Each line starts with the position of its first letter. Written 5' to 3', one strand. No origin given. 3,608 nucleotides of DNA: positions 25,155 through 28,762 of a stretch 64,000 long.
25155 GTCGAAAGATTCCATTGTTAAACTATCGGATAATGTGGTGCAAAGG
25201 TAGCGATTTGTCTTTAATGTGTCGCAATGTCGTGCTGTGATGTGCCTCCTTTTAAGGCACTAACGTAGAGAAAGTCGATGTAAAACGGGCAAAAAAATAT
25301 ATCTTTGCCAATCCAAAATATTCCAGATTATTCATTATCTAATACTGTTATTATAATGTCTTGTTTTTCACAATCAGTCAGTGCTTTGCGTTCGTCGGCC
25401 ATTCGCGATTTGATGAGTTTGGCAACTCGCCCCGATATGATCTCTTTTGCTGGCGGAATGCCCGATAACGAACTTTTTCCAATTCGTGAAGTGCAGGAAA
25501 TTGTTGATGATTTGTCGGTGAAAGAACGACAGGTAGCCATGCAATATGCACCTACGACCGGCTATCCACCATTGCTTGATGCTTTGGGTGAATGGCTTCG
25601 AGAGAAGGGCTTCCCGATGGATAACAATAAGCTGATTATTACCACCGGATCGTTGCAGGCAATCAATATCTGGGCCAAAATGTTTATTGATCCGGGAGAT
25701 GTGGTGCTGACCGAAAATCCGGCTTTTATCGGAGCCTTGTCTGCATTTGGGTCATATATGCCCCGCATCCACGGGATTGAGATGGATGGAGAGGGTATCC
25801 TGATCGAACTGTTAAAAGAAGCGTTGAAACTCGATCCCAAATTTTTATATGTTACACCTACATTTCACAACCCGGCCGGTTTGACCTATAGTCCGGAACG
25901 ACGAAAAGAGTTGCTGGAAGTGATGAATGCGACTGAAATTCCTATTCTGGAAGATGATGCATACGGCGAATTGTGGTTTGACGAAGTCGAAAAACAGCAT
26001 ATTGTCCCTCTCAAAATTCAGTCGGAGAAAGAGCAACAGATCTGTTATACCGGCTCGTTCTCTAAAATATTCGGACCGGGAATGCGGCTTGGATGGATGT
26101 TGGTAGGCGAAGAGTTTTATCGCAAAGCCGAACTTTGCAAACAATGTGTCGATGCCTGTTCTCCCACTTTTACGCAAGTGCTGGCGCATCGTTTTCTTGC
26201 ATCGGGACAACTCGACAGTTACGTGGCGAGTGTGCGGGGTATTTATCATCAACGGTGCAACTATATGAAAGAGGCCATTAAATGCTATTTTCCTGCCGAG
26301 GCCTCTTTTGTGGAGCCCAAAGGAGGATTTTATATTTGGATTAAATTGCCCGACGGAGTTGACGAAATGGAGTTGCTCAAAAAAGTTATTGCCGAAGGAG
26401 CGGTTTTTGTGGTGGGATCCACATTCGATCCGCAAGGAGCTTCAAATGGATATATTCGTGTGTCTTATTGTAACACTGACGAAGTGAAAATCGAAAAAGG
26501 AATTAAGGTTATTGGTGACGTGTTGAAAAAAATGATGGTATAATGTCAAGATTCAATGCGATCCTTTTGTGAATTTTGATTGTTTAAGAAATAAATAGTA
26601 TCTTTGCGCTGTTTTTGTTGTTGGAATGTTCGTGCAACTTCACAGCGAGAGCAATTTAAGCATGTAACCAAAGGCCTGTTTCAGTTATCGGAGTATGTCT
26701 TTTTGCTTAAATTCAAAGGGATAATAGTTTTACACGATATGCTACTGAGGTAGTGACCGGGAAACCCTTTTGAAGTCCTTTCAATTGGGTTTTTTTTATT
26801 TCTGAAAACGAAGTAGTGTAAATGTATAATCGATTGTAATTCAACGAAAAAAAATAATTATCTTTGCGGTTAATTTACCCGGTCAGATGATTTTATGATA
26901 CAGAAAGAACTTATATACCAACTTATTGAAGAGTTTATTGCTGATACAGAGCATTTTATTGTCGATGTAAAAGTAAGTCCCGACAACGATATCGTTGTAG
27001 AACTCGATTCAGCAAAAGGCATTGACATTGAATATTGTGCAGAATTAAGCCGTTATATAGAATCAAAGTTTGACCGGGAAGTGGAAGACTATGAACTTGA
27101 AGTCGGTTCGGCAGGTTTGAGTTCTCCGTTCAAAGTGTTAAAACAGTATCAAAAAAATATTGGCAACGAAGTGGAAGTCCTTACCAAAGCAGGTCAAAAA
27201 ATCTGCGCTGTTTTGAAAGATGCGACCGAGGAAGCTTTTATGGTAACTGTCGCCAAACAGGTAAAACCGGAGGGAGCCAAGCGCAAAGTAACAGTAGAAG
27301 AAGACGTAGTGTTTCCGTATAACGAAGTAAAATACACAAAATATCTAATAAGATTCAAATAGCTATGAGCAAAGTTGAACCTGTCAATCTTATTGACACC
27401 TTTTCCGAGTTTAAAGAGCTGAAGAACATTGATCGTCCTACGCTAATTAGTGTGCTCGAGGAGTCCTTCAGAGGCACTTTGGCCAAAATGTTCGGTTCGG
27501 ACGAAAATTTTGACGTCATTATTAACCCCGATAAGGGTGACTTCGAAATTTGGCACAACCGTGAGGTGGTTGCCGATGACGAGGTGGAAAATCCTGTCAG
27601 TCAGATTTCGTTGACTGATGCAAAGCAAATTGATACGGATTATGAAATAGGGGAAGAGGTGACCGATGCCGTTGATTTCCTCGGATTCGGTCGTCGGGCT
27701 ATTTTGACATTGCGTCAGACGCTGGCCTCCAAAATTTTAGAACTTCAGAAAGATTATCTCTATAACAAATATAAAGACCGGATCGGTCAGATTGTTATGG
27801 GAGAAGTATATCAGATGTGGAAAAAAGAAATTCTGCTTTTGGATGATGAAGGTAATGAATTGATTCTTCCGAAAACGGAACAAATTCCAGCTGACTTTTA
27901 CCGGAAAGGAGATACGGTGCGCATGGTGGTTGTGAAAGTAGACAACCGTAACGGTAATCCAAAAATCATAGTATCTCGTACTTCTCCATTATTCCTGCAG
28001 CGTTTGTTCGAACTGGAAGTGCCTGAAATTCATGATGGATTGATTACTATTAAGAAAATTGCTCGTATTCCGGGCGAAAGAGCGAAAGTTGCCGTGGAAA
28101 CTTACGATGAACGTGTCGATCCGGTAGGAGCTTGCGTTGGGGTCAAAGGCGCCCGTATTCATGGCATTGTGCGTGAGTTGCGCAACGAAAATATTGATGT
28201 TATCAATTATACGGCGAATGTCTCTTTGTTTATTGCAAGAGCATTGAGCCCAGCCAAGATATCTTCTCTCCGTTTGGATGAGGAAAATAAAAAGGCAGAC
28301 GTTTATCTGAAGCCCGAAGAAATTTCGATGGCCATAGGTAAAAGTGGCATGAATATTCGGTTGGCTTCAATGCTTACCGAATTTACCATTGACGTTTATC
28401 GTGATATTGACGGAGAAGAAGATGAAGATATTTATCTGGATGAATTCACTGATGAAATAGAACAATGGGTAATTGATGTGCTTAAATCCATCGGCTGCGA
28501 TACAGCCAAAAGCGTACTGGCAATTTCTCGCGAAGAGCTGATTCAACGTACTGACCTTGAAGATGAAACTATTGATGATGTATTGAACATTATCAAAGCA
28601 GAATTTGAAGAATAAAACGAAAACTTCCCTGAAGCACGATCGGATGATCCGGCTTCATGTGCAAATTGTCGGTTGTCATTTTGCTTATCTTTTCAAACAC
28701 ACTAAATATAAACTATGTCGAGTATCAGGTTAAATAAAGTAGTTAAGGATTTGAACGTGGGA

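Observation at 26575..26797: Unannotated ~185-nt RNA gene with 6S-like architecture upstream of rimP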

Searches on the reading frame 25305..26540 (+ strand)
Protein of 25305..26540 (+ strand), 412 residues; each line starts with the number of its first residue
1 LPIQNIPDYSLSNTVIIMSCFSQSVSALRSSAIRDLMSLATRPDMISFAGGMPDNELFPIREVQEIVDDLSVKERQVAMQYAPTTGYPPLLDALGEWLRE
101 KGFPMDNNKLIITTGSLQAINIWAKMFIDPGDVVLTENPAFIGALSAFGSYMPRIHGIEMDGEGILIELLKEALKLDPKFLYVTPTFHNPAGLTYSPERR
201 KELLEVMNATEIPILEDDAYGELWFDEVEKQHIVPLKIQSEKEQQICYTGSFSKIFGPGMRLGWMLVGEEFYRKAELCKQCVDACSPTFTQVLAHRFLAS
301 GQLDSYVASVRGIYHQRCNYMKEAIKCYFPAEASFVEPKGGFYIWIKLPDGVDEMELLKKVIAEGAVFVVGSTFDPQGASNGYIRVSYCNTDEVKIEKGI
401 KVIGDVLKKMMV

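Call 63: search_protein_families(library=pfam, proteins=[window:25305-26540:+])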
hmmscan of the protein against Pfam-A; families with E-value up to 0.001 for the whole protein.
window:25305-26540:+ (412 aa): 2 families
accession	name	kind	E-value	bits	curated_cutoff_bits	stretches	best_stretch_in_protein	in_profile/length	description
PF00155.27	Aminotran_1_2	-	1.5e-29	103.8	19.7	1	59-403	18-361/361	Aminotransferase class I and II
PF12897.13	Asp_aminotransf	-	5.4e-08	32.5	27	1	170-377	163-377/421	Aspartate amino-transferase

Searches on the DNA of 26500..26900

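Call 4: search_rna_families(source=window, start=26500, end=26900, threshold=evalue, max_evalue=10, show_alignments=5)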
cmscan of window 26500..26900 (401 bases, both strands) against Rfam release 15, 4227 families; matches with E-value up to 10: 12.
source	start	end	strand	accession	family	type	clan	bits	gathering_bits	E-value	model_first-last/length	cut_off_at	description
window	26527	26615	+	RF01603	snoR29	Gene; snRNA; snoRNA; CD-box;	-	18.6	50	7.7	1-84/84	no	small nucleolar RNA snoR29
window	26727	26803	+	RF02425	SpF01_sRNA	Gene; sRNA;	-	18.2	55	7.1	1-80/80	no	Streptococcus sRNA SpF01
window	26685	26800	+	RF01772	rnk_pseudo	Cis-reg; leader;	-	17.6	55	1.5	1-108/108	no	Pseudomonas rnk leader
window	26793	26854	+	RF04174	MIR4208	Gene; miRNA;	-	17.5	140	4.4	68-132/191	no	MIR4208 microRNA precursor family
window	26777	26871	-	RF04329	snoMe18S-C1367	Gene; snRNA; snoRNA; CD-box;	-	17.4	101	1.1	1-110/110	no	Drosophila C/D box small nucleolar RNA snoMe18S-C1367 family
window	26695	26798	+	RF00515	PyrR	Cis-reg;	-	17.2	54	6.2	1-115/115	no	PyrR binding site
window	26748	26862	+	RF02958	drum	Gene; sRNA;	-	15.5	43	1.7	1-112/112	no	drum RNA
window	26734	26856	-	RF02779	PepN_thermometer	Cis-reg; thermoregulator;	-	15.4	83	3.4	1-136/136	no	PepN 5' UTR thermometer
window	26693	26757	-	RF02181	ST7-AS2_1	Gene; lncRNA;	-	13.8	80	2.4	1-72/72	no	ST7 antisense RNA 2 conserved region 1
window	26838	26900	+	RF02777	OppA_thermometer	Cis-reg; thermoregulator;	-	12.6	290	0.39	1-64/304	3'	OppA 5' UTR thermometer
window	26527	26659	+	RF01295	SCARNA7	Gene; snRNA; snoRNA; scaRNA;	-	9.2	65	3.4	1-330/330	no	Small Cajal body-specific RNA 7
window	26803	26844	+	RF01295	SCARNA7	Gene; snRNA; snoRNA; scaRNA;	-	7.4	65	9.5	1-330/330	no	Small Cajal body-specific RNA 7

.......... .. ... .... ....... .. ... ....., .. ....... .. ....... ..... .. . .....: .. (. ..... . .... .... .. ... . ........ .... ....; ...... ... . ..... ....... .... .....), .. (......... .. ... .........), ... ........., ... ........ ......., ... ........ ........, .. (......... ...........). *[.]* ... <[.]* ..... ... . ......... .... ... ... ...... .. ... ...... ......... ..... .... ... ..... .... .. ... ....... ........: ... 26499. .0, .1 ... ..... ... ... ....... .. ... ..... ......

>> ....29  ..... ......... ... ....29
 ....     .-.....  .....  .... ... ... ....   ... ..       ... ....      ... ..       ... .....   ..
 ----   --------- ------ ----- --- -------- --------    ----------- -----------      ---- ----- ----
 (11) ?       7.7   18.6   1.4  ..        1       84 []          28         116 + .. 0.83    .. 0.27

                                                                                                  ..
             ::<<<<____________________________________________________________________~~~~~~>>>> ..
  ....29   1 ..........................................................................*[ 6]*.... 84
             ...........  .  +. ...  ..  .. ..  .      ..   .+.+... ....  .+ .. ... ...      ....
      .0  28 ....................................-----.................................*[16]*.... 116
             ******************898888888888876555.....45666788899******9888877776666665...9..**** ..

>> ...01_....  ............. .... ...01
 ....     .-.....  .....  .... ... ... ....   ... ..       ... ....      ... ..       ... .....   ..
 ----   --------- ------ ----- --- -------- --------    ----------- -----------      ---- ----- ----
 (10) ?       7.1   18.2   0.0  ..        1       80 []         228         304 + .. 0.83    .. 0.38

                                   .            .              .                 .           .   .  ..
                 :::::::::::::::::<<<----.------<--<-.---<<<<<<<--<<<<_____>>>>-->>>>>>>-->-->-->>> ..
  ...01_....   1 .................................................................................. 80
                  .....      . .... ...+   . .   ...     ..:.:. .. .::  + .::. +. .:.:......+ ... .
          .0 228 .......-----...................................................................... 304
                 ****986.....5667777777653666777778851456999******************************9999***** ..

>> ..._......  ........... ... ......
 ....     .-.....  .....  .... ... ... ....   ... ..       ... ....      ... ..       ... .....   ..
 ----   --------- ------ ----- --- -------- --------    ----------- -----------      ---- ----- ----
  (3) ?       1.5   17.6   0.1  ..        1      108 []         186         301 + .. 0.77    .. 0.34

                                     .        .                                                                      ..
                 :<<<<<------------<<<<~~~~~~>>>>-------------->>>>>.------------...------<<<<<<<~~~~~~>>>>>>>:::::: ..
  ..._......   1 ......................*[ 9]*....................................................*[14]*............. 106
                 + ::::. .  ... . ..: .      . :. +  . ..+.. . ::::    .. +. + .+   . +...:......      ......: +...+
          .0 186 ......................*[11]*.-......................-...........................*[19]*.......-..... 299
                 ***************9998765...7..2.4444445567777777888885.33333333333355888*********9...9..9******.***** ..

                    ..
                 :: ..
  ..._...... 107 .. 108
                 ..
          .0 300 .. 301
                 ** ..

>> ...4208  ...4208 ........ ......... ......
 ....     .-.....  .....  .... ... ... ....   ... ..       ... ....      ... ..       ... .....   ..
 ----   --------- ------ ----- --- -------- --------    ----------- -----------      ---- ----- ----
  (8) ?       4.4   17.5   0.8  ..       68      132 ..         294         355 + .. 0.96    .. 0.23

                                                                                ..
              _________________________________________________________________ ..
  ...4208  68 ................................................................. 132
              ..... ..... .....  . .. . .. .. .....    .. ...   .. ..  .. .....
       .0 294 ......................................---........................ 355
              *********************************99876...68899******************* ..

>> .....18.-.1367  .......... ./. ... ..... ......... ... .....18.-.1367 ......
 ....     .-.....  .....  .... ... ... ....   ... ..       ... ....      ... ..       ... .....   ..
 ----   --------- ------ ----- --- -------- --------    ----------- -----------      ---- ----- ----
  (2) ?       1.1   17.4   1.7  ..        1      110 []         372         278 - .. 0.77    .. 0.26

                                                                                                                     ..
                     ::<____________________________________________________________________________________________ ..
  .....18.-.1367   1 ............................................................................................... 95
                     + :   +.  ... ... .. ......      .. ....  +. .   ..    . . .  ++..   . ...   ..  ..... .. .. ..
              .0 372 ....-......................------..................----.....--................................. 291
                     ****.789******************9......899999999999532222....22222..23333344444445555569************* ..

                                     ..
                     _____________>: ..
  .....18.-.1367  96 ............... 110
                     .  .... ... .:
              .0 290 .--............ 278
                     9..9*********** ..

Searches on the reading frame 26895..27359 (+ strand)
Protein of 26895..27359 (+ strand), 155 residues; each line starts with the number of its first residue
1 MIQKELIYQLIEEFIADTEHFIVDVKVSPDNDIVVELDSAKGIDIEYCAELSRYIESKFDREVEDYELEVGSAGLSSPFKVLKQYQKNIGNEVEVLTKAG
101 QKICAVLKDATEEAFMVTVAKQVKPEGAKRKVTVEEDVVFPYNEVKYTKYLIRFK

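Call 63: search_protein_families(library=pfam, proteins=[window:26895-27359:+])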
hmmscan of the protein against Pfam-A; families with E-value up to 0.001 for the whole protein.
window:26895-27359:+ (155 aa): 1 family
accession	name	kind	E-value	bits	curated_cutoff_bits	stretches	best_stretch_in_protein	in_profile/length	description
PF02576.22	RimP_N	-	1.2e-09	38.8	22.7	1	10-75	1-72/73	RimP N-terminal domain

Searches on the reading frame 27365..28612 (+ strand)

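Call 63: search_protein_families(library=pfam, proteins=[window:27365-28612:+])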
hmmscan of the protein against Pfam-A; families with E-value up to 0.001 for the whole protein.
window:27365-28612:+ (416 aa): 5 families
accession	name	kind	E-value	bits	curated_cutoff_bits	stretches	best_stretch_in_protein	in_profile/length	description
PF08529.16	NusA_N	-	1.7e-32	112.6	23.8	1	8-130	1-119/119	NusA N-terminal domain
PF13184.12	KH_5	-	4e-26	91.4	27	1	236-301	1-66/69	NusA-like KH domain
PF23095.1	KH_NusA_C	-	1.1e-06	29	34.2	1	313-343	3-33/59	Transcription termination/antitermination protein NusA, KH domain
PF00575.29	S1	-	4.7e-05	24.1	22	0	137-199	1-69/74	S1 RNA binding domain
PF07650.23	KH_2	-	0.00055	20.1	22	0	289-335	5-51/78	KH domain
